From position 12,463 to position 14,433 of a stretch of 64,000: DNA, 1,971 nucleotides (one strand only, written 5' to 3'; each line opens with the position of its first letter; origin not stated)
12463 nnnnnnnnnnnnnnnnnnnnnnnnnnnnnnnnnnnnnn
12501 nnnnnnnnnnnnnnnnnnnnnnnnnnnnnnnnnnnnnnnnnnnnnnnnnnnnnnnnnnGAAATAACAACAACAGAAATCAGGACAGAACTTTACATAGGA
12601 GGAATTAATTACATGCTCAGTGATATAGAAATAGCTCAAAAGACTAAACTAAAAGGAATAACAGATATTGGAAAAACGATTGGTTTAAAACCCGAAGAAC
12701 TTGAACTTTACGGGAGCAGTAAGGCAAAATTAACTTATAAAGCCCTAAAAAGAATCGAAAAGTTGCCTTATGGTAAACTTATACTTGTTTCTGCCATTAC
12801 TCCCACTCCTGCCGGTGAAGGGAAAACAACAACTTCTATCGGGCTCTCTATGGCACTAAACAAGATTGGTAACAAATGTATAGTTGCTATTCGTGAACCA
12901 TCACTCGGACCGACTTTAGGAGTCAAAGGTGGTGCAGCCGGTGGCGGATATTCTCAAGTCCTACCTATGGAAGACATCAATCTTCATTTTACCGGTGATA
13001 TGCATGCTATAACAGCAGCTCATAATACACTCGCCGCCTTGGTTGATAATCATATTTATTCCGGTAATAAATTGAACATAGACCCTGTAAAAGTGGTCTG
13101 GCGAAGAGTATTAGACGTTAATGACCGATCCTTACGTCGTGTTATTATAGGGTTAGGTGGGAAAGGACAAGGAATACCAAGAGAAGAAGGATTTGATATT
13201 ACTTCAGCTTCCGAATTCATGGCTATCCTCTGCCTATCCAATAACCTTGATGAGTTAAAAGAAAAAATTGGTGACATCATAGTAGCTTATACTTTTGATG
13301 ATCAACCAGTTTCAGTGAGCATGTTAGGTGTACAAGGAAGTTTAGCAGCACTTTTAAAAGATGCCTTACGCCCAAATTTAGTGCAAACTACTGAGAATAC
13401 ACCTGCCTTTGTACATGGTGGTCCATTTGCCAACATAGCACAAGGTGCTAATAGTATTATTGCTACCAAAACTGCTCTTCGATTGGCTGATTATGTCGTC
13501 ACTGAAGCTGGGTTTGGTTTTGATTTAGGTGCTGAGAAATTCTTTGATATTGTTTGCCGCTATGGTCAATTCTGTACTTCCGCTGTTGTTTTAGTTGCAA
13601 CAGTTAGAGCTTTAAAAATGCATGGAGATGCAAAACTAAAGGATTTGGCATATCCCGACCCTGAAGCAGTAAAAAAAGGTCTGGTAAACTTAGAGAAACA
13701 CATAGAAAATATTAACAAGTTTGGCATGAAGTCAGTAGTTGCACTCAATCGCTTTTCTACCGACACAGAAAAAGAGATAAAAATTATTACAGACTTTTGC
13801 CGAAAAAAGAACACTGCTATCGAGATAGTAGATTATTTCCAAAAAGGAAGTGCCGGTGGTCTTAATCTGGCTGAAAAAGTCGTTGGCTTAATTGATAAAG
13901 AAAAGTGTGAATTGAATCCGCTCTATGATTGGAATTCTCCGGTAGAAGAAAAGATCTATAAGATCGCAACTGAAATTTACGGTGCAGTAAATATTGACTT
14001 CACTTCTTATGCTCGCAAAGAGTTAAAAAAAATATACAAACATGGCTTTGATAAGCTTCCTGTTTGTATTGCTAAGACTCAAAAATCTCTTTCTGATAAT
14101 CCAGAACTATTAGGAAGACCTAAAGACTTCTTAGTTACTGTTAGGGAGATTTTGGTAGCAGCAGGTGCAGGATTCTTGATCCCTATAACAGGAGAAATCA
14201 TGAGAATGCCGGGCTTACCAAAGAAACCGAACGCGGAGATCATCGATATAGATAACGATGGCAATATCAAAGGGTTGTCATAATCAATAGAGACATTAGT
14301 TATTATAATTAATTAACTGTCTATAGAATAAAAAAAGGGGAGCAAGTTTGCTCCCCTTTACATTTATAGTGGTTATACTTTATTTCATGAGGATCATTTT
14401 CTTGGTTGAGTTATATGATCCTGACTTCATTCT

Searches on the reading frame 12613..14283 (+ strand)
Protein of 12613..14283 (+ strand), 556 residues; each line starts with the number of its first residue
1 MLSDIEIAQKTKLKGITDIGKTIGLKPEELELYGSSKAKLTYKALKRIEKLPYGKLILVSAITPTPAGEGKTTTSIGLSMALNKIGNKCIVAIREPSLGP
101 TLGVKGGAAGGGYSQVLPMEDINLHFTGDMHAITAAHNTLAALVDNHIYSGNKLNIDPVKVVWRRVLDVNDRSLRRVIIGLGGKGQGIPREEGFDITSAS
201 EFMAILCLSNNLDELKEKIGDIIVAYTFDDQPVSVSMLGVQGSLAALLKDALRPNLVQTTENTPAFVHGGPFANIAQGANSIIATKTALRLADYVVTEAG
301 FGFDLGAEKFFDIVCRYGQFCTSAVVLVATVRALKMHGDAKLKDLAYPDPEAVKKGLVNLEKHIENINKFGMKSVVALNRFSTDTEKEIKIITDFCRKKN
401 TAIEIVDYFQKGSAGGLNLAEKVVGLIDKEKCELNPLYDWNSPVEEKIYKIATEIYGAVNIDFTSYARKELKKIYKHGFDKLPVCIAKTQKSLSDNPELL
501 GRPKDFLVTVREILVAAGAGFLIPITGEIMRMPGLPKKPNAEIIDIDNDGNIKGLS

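Call 32: find_encoding_contigs(protein=window:12613-14283:+, flank=10000, max_places=10)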
Protein window:12613-14283:+ (556 aa): no gene with exactly this product is on record in the collection.
